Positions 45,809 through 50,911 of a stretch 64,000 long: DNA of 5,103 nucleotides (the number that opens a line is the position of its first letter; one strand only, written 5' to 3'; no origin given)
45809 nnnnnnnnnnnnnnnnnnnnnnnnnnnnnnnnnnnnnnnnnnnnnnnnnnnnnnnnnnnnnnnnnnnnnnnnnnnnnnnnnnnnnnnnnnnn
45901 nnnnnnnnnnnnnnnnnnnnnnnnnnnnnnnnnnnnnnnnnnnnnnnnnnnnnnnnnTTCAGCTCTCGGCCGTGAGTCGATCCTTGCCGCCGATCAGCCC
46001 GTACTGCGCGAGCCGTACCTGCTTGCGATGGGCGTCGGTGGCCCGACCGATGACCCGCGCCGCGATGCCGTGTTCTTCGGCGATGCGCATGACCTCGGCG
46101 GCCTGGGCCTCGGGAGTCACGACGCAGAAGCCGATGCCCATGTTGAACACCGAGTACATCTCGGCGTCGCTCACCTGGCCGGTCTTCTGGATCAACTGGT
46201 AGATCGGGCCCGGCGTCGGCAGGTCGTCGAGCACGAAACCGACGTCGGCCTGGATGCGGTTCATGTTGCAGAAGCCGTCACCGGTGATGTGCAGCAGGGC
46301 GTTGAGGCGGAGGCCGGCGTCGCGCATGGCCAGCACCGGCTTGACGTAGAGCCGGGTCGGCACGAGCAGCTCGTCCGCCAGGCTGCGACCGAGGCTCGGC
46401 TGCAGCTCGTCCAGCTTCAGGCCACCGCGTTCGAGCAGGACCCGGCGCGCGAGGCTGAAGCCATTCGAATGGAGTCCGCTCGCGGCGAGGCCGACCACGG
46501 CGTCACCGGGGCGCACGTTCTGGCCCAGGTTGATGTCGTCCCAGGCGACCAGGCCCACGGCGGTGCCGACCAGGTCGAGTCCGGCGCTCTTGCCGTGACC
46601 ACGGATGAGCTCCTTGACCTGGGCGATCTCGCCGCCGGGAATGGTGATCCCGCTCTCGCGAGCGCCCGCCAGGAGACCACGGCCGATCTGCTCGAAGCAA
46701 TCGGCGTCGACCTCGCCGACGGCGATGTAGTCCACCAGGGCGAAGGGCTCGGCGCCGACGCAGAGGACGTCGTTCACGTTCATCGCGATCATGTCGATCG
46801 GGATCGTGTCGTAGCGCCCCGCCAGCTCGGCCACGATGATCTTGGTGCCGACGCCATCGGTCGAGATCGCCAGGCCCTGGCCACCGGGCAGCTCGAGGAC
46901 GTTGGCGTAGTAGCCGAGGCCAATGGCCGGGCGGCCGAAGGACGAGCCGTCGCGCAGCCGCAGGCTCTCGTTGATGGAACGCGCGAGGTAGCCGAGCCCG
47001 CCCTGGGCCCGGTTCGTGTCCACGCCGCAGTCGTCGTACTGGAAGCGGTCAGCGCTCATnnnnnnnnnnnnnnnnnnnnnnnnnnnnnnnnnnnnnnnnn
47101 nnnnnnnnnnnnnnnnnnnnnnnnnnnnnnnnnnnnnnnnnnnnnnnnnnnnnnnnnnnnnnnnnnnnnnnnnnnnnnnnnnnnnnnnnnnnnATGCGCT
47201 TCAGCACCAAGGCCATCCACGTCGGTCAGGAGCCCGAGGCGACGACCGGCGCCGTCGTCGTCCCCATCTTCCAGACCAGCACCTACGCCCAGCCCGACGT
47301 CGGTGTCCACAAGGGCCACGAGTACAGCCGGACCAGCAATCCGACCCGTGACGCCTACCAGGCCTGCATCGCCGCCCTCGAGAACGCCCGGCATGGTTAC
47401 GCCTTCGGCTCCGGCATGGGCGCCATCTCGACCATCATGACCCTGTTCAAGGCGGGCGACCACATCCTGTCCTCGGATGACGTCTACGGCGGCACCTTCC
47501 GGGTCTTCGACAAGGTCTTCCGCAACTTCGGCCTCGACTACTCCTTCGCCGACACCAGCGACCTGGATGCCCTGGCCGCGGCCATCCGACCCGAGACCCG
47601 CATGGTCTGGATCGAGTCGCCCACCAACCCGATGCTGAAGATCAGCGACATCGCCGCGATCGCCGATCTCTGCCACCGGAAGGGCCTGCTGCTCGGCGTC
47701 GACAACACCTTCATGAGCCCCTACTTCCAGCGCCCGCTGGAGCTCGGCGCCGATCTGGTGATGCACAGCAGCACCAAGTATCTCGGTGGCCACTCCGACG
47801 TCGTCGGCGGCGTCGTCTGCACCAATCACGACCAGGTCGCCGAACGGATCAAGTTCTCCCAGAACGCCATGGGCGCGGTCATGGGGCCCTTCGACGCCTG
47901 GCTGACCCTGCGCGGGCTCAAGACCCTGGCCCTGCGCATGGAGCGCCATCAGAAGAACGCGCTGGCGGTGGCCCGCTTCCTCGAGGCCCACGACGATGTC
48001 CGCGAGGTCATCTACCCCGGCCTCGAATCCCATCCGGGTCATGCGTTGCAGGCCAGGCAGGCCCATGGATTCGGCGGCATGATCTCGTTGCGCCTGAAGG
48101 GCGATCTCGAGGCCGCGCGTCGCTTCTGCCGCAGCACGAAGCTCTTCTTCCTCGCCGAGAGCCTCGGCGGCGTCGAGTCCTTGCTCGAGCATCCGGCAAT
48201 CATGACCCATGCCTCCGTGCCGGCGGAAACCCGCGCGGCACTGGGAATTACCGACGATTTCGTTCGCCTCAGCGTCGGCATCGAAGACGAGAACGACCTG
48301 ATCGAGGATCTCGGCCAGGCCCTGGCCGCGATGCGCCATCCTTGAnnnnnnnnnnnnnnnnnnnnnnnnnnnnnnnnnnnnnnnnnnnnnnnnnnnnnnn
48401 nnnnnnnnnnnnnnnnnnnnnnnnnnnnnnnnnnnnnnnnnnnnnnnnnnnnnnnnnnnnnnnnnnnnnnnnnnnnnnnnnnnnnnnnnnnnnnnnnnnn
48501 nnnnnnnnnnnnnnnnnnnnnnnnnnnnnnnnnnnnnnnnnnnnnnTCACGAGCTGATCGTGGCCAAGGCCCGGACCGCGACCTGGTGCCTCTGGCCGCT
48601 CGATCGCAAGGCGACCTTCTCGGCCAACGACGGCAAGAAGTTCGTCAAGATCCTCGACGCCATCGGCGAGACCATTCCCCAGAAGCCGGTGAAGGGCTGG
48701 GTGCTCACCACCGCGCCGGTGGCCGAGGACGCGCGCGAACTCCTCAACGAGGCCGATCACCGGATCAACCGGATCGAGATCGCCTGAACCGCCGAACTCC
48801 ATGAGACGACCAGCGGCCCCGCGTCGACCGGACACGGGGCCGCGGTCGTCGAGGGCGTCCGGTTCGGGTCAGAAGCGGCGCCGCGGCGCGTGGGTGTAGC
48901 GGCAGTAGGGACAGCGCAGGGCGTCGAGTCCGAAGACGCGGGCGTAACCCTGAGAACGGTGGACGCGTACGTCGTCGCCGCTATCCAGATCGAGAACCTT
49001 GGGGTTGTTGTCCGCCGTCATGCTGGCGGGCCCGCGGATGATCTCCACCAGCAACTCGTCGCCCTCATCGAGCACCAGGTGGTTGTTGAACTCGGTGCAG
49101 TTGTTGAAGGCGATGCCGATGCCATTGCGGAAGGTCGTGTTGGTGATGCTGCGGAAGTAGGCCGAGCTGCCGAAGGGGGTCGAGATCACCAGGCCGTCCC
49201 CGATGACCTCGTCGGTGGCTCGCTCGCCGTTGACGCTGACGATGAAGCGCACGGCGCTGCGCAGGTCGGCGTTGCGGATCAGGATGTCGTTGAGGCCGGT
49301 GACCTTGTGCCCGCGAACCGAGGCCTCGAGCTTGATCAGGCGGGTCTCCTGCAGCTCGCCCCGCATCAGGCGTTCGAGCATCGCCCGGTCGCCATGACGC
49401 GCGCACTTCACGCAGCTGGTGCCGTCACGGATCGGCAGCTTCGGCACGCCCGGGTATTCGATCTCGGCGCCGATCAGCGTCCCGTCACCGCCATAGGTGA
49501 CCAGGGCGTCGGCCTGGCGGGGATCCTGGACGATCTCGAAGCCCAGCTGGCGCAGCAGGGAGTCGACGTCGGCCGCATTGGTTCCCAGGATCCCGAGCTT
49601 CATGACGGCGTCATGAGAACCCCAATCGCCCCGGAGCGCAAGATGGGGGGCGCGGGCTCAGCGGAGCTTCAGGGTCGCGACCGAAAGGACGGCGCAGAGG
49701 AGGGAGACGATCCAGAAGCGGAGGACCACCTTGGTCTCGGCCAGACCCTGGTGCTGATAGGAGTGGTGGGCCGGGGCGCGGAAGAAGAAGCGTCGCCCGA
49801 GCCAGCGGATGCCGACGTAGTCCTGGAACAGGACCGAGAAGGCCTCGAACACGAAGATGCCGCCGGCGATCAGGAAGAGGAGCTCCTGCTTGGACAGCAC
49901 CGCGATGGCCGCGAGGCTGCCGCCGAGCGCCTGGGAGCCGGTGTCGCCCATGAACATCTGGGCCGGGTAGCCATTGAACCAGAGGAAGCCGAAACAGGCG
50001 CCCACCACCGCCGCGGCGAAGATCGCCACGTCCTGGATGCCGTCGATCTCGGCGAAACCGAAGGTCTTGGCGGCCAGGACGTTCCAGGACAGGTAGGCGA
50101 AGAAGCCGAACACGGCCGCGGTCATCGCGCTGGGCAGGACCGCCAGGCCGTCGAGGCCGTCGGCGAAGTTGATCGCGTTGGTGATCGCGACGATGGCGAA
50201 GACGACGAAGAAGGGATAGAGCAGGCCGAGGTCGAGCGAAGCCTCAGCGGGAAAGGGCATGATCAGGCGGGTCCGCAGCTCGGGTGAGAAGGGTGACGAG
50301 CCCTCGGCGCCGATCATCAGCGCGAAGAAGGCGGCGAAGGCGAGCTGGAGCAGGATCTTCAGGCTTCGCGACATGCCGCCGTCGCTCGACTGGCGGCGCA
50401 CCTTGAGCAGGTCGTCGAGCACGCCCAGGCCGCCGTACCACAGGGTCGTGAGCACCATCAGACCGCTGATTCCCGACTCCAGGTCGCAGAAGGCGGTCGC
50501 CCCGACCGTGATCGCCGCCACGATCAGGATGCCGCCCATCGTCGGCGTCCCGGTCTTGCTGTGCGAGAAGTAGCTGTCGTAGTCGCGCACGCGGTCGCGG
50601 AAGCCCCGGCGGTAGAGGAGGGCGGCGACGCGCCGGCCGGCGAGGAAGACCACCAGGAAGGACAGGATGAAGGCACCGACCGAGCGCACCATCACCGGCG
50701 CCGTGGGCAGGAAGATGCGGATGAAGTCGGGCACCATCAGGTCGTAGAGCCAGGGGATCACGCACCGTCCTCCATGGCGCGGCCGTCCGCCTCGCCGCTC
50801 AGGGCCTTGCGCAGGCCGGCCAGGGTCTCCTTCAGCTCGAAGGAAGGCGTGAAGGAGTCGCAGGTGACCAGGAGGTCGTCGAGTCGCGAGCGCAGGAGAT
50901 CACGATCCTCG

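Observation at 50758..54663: One 1301-aa ORF joins MurG, an FHA-like linker, the lipid II flippase MurJ and HEAT repeats, and overlaps mraY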

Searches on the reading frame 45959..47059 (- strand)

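Call 7: search_protein_families(library=pfam, proteins=[window:45959-47059:-], max_evalue=0.001)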
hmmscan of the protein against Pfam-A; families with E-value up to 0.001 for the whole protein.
window:45959-47059:- (366 aa): 2 families
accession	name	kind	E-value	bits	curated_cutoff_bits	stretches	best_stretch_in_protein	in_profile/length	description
PF02769.27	AIRS_C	-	7.4e-26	91.6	23.1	1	183-349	1-154/156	AIR synthase related protein, C-terminal domain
PF00586.29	AIRS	-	8.8e-22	78.1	24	1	52-171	4-112/112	AIR synthase related protein, N-terminal domain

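Call 29: search_protein_families(library=ncbifam, proteins=[window:45959-47059:-], max_evalue=0.00001)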
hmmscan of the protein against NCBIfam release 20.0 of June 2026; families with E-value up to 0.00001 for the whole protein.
window:45959-47059:- (366 aa): 5 families
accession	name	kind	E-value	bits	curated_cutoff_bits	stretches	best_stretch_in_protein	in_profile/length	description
TIGR00878.1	purM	equivalog_domain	4.6e-95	318.6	236.35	1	7-341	2-330/332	phosphoribosylformylglycinamidine cyclo-ligase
TIGR02124.1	hypE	equivalog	9.5e-09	34.7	251.6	1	90-352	69-312/332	hydrogenase expression/formation protein HypE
TIGR01379.1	thiL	equivalog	7.4e-08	31.7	184.15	1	46-152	21-127/320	thiamine-phosphate kinase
TIGR03267.1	methan_mark_2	hypoth_equivalog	3.5e-07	29.6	365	0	45-189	40-169/323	methanogenesis marker 2 protein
TIGR01736.1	FGAM_synth_II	equivalog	3.9e-07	28.7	525.75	0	95-195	98-200/718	phosphoribosylformylglycinamidine synthase subunit PurL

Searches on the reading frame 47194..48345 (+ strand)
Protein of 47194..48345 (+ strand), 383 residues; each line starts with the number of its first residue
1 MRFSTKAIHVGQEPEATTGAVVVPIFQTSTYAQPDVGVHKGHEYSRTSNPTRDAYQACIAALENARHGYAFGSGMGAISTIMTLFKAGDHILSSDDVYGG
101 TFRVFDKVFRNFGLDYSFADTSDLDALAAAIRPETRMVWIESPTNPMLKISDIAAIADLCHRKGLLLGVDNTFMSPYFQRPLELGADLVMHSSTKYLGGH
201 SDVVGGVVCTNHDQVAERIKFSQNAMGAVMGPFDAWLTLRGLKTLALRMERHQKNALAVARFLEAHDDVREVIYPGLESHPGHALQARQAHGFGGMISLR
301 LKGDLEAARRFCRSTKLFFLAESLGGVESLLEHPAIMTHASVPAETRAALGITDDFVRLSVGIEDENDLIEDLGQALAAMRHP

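Call 25: search_protein_families(library=pfam, proteins=[window:47194-48345:+], max_evalue=0.0001)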
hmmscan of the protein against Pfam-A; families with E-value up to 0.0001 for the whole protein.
window:47194-48345:+ (383 aa): 3 families
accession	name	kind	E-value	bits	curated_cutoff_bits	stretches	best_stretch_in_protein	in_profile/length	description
PF01053.26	Cys_Met_Meta_PP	-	7.5e-159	528.8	27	1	4-377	1-380/381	Cys/Met metabolism PLP-dependent enzyme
PF00155.27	Aminotran_1_2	-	1.1e-07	31.9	19.7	1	38-179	29-194/361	Aminotransferase class I and II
PF01212.27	Beta_elim_lyase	-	5.8e-05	23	27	0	121-267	108-269/288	Beta-eliminating lyase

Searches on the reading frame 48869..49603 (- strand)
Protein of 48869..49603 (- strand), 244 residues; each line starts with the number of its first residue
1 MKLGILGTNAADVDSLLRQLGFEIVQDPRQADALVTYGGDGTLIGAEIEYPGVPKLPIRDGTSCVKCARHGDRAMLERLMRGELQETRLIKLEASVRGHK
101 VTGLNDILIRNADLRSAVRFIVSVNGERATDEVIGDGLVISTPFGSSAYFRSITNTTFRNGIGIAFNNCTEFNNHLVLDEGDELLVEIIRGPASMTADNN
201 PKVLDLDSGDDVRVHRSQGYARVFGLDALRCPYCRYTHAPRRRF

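Call 7: search_protein_families(library=pfam, proteins=[window:48869-49603:-], max_evalue=0.001)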
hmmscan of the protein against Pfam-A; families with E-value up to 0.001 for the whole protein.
window:48869-49603:- (244 aa): 1 family
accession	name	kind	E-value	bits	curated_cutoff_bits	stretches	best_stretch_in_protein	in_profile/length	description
PF20143.4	NAD_kinase_C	-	3.7e-06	27.1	23.7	1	104-223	1-123/126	ATP-NAD kinase C-terminal domain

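Call 29: search_protein_families(library=ncbifam, proteins=[window:48869-49603:-], max_evalue=0.00001)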
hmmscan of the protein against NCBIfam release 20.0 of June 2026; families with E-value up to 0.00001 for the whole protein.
window:48869-49603:- (244 aa): 13 families
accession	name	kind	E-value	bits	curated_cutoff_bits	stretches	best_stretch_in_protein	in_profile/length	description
NF002561.0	PRK02155.1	equivalog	2.5e-11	43.4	371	1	29-222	63-268/297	NAD kinase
NF002902.0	PRK03501.1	equivalog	1.5e-10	40.9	219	1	10-155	21-171/266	NAD kinase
NF003406.0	PRK04761.1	equivalog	6.8e-10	38.5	211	1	26-152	32-162/257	NAD kinase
NF002984.0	PRK03708.1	equivalog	9.5e-10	38.3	326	1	30-152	57-182/277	NAD(+) kinase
NF002255.0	PRK01185.1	subfamily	2.6e-09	36.5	304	1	17-224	41-251/271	NAD(+) kinase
NF010678.0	PRK14076.1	equivalog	8.8e-09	34.8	493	1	26-221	345-551/570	bifunctional NADP phosphatase/NAD kinase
NF002521.0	PRK01911.1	equivalog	1.1e-08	34.9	309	1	28-153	62-194/292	NAD kinase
NF003424.0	PRK04885.1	equivalog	7.3e-08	31.9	220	0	99-155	115-168/265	NAD kinase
NF002306.0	PRK01231.1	equivalog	3e-07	29.9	316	1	30-150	66-194/299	NAD(+) kinase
NF002731.0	PRK02645.1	equivalog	7.8e-07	28.8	312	1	29-152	56-196/305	NAD(+) kinase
NF003391.0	PRK04539.1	equivalog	2.2e-06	27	470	1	30-151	68-197/296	inorganic polyphosphate/ATP-NAD kinase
NF010679.0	PRK14077.1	equivalog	2.8e-06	26.9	343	0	103-152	146-194/287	NAD(+) kinase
NF010677.0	PRK14075.1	equivalog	3.6e-06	26.7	260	1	30-154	42-166/257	NAD(+) kinase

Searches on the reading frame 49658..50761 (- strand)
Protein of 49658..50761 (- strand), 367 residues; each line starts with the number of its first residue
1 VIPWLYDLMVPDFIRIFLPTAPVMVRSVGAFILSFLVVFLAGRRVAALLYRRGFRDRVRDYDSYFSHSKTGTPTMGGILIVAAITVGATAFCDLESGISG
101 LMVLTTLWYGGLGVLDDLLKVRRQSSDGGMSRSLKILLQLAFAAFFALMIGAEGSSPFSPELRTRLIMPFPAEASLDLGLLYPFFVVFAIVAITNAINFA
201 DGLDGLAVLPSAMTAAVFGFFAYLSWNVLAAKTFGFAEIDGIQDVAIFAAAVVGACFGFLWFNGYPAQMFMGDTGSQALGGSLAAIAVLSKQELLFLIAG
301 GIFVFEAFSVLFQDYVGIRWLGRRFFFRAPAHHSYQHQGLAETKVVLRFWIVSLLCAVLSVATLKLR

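Call 7: search_protein_families(library=pfam, proteins=[window:49658-50761:-], max_evalue=0.001)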
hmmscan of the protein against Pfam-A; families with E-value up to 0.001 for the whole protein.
window:49658-50761:- (367 aa): 2 families
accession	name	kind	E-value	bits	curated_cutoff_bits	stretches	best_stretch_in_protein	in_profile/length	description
PF00953.26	Glycos_transf_4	-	2e-31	109.6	27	1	102-290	4-159/160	Glycosyl transferase family 4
PF10555.14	MraY_sig1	-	0.00066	19.5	20.1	1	69-81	1-13/13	Phospho-N-acetylmuramoyl-pentapeptide-transferase signature 1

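Call 29: search_protein_families(library=ncbifam, proteins=[window:49658-50761:-], max_evalue=0.00001)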
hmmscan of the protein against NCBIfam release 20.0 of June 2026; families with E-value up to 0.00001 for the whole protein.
window:49658-50761:- (367 aa): 2 families
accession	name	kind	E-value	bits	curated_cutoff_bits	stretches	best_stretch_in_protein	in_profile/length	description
TIGR00445.1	mraY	equivalog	1.8e-79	267.5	192.05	1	44-367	7-321/321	phospho-N-acetylmuramoyl-pentapeptide-transferase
NF053644.1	MraY_archaea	equivalog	1.1e-29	103.9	450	1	175-359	175-338/340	pseudomurein biosynthesis MraY family phospho-N-acetylmuramoyl-pentapeptide-transferase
